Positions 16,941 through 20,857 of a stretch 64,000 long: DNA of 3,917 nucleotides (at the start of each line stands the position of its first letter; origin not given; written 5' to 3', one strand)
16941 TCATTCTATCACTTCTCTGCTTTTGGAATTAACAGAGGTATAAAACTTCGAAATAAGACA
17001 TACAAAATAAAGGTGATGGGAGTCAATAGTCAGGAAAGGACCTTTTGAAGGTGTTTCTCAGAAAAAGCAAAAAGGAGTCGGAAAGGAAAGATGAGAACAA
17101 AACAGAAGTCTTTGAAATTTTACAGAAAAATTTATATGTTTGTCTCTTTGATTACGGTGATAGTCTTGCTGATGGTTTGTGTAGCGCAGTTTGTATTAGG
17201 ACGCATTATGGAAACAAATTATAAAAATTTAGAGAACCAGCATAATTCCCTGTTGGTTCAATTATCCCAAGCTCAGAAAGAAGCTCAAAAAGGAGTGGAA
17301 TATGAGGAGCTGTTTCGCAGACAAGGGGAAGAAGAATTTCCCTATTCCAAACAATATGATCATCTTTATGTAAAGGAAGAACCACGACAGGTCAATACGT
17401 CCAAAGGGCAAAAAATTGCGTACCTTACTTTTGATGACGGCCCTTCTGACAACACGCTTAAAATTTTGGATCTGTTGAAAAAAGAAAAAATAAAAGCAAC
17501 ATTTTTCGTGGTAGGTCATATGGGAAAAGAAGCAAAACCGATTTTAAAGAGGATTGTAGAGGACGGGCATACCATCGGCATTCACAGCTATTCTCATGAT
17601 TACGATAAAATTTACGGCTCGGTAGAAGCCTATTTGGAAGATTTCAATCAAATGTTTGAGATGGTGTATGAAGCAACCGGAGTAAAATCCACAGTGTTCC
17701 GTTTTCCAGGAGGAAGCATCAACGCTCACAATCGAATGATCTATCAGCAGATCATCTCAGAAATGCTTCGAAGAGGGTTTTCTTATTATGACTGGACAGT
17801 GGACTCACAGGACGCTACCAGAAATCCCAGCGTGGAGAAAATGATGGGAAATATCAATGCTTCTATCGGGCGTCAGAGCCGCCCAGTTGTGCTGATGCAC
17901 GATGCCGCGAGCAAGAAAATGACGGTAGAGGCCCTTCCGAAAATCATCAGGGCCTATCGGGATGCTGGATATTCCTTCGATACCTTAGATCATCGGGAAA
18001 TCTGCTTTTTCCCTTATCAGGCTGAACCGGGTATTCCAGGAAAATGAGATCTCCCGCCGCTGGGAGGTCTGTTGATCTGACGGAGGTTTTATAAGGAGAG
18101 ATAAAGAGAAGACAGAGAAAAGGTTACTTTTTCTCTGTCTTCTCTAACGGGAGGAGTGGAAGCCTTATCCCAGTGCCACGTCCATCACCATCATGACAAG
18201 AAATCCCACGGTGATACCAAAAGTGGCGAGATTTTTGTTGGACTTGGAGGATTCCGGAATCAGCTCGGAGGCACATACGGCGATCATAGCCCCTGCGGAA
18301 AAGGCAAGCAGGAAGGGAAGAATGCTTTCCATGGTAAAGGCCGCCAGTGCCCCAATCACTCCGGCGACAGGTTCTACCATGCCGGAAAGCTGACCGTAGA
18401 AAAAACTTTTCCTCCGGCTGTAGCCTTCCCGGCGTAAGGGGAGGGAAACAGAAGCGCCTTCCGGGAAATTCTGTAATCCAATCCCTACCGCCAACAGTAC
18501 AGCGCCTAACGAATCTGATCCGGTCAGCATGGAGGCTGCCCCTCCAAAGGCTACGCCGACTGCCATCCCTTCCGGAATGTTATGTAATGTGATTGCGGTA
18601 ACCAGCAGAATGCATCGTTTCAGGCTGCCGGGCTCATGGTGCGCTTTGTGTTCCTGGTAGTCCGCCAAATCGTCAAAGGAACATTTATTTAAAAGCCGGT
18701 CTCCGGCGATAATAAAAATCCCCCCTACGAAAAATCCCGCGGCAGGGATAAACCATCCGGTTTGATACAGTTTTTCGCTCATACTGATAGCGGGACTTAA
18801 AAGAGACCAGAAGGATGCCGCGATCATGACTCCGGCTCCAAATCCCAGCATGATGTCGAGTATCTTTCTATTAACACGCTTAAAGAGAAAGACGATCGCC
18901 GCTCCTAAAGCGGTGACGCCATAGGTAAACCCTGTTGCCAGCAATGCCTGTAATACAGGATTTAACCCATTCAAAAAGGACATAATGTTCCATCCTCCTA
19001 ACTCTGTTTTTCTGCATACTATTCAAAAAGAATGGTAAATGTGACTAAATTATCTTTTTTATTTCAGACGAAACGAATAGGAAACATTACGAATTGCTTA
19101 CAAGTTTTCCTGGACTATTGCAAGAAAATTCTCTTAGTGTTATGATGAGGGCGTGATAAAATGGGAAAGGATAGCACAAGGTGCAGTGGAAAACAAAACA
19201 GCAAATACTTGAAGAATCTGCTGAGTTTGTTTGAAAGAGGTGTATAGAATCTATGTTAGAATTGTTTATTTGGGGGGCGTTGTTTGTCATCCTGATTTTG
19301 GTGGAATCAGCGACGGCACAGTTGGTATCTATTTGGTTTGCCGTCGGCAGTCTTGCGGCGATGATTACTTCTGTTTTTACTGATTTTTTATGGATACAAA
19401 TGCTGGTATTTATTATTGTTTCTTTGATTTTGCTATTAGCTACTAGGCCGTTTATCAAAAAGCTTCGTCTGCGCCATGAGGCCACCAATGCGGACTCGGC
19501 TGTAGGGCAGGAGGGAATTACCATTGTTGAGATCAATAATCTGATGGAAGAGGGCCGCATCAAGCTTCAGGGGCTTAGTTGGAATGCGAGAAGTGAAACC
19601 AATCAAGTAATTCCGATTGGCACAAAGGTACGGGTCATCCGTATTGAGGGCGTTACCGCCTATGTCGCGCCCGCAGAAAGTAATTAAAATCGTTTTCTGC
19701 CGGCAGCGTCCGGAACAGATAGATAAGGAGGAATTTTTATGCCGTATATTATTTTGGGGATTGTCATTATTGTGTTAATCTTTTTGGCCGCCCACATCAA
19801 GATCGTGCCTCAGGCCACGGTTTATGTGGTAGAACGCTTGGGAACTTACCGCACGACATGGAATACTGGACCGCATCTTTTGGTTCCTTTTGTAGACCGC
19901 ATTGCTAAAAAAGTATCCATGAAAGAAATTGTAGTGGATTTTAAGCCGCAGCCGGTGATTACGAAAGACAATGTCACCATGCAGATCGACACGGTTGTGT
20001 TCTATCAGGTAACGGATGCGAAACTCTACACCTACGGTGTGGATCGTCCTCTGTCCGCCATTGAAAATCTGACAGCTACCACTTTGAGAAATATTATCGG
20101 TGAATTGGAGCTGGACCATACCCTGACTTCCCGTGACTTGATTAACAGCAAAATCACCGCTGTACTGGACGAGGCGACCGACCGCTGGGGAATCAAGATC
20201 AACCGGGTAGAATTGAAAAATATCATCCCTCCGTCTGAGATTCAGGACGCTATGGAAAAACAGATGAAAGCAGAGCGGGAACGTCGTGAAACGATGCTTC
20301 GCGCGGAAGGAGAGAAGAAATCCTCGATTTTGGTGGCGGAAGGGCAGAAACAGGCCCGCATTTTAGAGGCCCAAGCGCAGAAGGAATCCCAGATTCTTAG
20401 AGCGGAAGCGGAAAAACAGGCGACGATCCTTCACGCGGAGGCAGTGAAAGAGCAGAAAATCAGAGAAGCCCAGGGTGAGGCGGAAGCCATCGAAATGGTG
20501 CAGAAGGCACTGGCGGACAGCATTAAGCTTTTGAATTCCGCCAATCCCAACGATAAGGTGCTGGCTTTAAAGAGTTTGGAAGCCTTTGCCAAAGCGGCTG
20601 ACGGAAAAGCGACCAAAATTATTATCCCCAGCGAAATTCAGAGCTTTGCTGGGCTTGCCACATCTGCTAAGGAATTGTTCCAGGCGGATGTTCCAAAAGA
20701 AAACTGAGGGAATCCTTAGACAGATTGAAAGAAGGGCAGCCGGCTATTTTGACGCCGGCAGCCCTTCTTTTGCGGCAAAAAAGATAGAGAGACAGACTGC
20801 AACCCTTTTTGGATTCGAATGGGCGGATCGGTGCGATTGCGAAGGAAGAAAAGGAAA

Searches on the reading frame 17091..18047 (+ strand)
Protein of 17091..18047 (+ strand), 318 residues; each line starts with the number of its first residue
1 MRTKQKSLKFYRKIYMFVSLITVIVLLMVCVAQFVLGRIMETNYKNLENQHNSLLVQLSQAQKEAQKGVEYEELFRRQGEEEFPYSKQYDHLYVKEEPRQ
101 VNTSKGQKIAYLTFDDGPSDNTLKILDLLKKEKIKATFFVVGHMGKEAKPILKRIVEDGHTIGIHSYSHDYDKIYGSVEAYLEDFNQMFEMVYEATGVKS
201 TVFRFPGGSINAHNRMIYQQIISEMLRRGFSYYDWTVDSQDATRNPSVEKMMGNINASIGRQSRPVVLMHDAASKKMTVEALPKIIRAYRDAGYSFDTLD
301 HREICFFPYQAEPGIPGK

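Call 51: search_protein_families(library=pfam, proteins=[window:17091-18047:+])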
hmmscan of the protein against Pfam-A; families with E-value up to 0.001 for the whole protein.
window:17091-18047:+ (318 aa): 2 families
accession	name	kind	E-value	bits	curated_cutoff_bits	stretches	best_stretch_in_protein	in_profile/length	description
PF01522.26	Polysacc_deac_1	-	4.8e-31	107.7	23.1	1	105-219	4-117/124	Polysaccharide deacetylase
PF10096.14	DUF2334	-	0.00027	21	26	1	121-215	17-133/203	Uncharacterized protein conserved in bacteria (DUF2334)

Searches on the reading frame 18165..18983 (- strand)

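Call 51: search_protein_families(library=pfam, proteins=[window:18165-18983:-])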
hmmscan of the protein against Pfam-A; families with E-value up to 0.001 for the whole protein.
window:18165-18983:- (272 aa): 1 family
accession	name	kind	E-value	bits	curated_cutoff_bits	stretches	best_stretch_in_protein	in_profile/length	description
PF02535.28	Zip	-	4.8e-27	95.5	35.1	2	119-267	173-322/323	ZIP Zinc transporter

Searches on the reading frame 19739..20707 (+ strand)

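Call 51: search_protein_families(library=pfam, proteins=[window:19739-20707:+])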
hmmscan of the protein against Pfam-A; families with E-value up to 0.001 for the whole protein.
window:19739-20707:+ (322 aa): 1 family
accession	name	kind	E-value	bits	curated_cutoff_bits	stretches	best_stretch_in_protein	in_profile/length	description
PF01145.31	Band_7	-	2e-39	135.9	23.6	1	21-193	1-176/176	SPFH domain / Band 7 family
